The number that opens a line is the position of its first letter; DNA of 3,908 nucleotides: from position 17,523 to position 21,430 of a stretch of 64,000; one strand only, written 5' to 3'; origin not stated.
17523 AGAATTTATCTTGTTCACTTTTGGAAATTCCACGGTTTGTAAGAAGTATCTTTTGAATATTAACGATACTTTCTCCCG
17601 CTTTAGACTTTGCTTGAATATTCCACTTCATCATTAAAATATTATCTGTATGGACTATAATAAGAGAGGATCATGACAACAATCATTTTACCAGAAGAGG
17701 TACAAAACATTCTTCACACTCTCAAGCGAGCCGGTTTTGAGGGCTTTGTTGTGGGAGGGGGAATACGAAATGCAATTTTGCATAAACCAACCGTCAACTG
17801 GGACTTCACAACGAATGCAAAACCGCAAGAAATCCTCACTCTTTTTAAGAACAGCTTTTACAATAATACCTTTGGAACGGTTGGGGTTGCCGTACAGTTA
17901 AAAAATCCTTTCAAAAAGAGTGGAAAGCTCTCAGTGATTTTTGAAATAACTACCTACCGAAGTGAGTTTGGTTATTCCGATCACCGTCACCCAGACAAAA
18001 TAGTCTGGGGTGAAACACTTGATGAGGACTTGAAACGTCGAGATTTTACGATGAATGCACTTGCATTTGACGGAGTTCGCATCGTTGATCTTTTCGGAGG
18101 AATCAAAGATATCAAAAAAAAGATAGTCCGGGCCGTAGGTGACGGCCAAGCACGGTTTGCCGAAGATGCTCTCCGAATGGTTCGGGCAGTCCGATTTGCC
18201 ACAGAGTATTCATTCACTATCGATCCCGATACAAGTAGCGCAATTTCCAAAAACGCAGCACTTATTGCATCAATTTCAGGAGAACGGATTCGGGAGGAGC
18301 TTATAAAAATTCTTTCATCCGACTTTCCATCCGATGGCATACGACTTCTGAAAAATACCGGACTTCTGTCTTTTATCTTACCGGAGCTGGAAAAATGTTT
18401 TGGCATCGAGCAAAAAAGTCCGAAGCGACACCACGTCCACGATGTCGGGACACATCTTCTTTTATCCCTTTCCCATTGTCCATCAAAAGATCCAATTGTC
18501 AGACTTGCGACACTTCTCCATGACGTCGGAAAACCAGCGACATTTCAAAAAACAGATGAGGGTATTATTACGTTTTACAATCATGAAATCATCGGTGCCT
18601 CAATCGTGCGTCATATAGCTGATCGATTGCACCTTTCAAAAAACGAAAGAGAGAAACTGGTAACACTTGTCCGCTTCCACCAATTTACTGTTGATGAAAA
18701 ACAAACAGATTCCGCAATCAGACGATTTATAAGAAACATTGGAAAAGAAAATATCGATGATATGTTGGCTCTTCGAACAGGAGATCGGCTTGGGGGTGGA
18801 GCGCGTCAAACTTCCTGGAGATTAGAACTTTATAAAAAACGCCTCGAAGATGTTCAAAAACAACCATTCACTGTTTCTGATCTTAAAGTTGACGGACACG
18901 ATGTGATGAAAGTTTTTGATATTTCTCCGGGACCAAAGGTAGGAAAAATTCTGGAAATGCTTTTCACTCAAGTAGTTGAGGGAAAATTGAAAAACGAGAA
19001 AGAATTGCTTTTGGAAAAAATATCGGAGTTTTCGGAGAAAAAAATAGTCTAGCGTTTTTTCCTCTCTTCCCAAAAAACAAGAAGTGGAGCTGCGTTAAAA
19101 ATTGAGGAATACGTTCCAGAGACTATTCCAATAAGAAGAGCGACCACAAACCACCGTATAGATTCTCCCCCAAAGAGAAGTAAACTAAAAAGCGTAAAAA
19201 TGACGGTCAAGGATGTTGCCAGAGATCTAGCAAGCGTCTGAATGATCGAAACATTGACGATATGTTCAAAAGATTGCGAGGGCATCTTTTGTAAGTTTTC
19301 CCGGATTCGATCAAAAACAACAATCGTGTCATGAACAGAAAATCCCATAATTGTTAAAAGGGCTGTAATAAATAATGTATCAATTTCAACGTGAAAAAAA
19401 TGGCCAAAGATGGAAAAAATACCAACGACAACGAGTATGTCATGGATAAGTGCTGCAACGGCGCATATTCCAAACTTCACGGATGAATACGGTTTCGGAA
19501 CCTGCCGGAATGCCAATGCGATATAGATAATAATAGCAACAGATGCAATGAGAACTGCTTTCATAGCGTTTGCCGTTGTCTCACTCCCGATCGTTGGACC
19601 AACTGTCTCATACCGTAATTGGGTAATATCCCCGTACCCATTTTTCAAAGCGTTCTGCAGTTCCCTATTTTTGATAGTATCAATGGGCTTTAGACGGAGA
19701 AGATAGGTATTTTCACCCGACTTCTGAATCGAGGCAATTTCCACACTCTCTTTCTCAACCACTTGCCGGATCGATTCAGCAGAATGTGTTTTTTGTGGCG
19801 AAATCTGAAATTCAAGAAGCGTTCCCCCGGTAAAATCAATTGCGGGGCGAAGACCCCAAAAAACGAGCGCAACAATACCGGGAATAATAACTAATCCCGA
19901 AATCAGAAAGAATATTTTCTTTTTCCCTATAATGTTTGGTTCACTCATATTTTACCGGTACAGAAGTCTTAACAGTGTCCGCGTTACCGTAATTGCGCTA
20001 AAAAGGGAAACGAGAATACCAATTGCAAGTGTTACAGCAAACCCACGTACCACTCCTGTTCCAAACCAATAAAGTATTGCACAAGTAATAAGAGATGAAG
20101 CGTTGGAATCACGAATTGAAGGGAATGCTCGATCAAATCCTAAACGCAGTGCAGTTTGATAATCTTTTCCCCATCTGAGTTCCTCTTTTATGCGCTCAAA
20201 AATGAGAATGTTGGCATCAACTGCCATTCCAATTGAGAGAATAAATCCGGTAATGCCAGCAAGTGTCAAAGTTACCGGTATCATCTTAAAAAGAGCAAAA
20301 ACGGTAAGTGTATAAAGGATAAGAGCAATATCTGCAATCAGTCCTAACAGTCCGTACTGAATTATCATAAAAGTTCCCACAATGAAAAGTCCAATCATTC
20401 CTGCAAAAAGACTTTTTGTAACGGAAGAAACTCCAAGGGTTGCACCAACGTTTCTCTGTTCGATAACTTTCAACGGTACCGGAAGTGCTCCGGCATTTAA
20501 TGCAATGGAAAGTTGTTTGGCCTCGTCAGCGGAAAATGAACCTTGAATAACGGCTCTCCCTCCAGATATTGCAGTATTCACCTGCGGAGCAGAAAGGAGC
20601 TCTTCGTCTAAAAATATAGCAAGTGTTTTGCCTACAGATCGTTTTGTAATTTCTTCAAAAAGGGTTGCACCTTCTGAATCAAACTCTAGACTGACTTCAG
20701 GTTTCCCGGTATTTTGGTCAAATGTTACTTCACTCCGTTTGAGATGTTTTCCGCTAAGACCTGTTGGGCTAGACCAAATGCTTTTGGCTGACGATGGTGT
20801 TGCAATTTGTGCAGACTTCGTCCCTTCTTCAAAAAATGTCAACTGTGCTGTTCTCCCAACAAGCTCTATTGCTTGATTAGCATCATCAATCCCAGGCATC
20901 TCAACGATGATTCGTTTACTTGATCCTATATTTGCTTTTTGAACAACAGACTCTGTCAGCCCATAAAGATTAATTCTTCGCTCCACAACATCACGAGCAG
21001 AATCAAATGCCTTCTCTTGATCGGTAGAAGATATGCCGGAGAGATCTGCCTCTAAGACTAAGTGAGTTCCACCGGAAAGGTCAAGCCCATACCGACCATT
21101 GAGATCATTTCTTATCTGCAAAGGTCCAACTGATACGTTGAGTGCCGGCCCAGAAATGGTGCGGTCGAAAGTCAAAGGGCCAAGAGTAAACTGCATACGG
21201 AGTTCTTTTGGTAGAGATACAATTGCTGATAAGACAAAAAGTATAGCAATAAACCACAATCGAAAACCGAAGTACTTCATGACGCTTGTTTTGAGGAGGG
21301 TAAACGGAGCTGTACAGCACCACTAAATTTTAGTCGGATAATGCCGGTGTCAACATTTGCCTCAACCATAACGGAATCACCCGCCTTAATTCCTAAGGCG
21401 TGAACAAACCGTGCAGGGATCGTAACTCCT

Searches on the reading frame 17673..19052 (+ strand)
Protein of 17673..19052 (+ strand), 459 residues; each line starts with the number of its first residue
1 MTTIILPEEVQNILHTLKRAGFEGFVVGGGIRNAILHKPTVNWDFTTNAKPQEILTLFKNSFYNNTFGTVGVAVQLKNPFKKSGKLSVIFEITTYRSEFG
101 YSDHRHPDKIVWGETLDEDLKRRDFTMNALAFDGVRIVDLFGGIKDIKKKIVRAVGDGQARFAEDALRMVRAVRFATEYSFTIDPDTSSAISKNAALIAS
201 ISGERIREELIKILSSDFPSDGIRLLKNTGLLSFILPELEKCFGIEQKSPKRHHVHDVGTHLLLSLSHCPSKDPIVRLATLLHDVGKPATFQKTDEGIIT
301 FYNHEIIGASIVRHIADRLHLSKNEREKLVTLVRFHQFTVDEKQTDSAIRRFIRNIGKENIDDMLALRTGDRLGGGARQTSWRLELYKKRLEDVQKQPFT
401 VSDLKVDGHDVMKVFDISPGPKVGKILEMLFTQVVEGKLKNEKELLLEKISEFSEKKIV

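Call 28: search_protein_families(library=ncbifam, max_evalue=0.00001, proteins=[window:17673-19052:+])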
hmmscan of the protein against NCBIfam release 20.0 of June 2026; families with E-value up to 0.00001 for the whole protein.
window:17673-19052:+ (459 aa): 14 families
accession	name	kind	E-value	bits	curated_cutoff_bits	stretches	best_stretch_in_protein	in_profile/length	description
TIGR02692.1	tRNA_CCA_actino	equivalog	2.9e-79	266.9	438.8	1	10-432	16-444/466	CCA tRNA nucleotidyltransferase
NF009814.0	PRK13299.1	equivalog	9.6e-78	262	290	2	10-241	9-230/396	CCA tRNA nucleotidyltransferase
TIGR01942.1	pcnB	subfamily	5.3e-48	163.9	305.65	1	9-250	17-252/425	polynucleotide adenylyltransferase PcnB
NF008137.0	PRK10885.1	equivalog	4.9e-39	134.3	451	1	25-338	4-307/409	multifunctional CCA addition/repair protein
NF008634.1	PRK11623.1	equivalog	4.2e-35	121.2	702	1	9-251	48-295/469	polynucleotide adenylyltransferase PcnB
NF009813.0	PRK13298.1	equivalog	3.7e-30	105.2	606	1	25-343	4-315/417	tRNA CCA-pyrophosphorylase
NF009812.0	PRK13297.1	equivalog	8.2e-18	64.6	624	1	20-241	10-221/364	tRNA CCA-pyrophosphorylase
NF041569.1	A-tRNAntase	equivalog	4.2e-16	58.4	1440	1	111-240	562-696/880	A-adding tRNA nucleotidyltransferase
TIGR01693.1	UTase_glnD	equivalog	1.3e-12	46.9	519.4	1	156-337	326-518/850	[protein-PII] uridylyltransferase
NF009811.0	PRK13296.1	equivalog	4.2e-12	45.6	469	1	115-241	83-210/360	CCA tRNA nucleotidyltransferase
NF002895.0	PRK03381.1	equivalog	4.7e-11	41.5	631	1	159-340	324-499/782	[protein-PII] uridylyltransferase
NF003467.0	PRK05092.1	equivalog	1.3e-09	36.4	959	0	158-266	402-511/940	[protein-PII] uridylyltransferase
TIGR00277.1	HDIG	domain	4.7e-08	32.8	27.6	1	274-316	28-69/84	HDIG domain-containing metalloprotein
NF001265.0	PRK00227.1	equivalog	1.8e-07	29.7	799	1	208-336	332-454/693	[protein-PII] uridylyltransferase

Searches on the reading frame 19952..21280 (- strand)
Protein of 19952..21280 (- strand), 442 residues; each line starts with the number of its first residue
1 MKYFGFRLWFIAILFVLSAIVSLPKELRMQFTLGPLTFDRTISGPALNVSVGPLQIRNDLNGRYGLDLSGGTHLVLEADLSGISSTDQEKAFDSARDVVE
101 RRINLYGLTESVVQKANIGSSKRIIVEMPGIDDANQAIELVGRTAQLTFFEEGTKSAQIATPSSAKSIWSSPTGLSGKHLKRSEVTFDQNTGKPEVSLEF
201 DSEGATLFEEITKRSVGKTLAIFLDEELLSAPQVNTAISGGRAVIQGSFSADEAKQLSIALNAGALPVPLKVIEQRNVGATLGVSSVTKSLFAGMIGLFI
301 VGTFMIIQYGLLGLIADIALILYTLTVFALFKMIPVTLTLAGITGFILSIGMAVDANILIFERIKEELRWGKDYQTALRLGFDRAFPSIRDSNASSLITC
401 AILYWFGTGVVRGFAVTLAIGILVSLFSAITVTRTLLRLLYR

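Call 28: search_protein_families(library=ncbifam, max_evalue=0.00001, proteins=[window:19952-21280:-])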
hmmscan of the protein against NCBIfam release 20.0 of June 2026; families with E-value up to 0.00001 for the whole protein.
window:19952-21280:- (442 aa): 20 families
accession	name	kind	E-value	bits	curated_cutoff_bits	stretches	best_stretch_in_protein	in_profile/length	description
NF009583.0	PRK13024.1-3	subfamily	1.1e-127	427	721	1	63-441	42-432/755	protein translocase subunit SecDF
TIGR01129.1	secD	equivalog_domain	2.7e-118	395.6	244.4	1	65-437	2-397/397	protein translocase subunit SecD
NF009585.0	PRK13024.1-5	equivalog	7e-95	318.9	1037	2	173-438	381-645/993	protein translocase subunit SecDF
NF011315.0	PRK14726.1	equivalog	6.2e-86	289.2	1249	1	90-441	161-525/855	protein translocase subunit SecDF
NF009545.0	PRK12933.1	equivalog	7e-70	236.2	728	1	96-441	236-594/604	protein translocase subunit SecD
TIGR00916.1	2A0604s01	subfamily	1.4e-69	234.3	148.6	1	200-430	1-231/231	SecD/SecF family protein translocase subunit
NF009581.0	PRK13024.1-1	equivalog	4.1e-64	217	1058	1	63-440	33-410/752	protein translocase subunit SecDF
NF009584.0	PRK13024.1-4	equivalog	5.5e-62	210.2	1171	1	63-440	33-412/759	protein translocase subunit SecDF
NF009580.0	PRK13023.1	equivalog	3.2e-56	191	1153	1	64-437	64-444/775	protein translocase subunit SecDF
NF009582.0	PRK13024.1-2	equivalog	2.4e-40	138.3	723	1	214-440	261-487/859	protein translocase subunit SecDF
NF009540.0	PRK12911.1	equivalog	2.3e-39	134.6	1878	1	217-436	839-1057/1403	bifunctional preprotein translocase subunit SecD/SecF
NF006218.0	PRK08343.1-4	subfamily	1.1e-33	116.6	383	1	63-429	32-377/392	preprotein translocase subunit SecD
NF046001.1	SecDF_plasm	equivalog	1.4e-31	109.4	500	1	244-441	308-504/878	protein translocase subunit SecDF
NF006216.0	PRK08343.1-2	equivalog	6.3e-20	71.4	519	1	233-427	292-488/506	preprotein translocase subunit SecD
NF006217.0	PRK08343.1-3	equivalog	1.7e-19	69.9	491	1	89-427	189-526/544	preprotein translocase subunit SecD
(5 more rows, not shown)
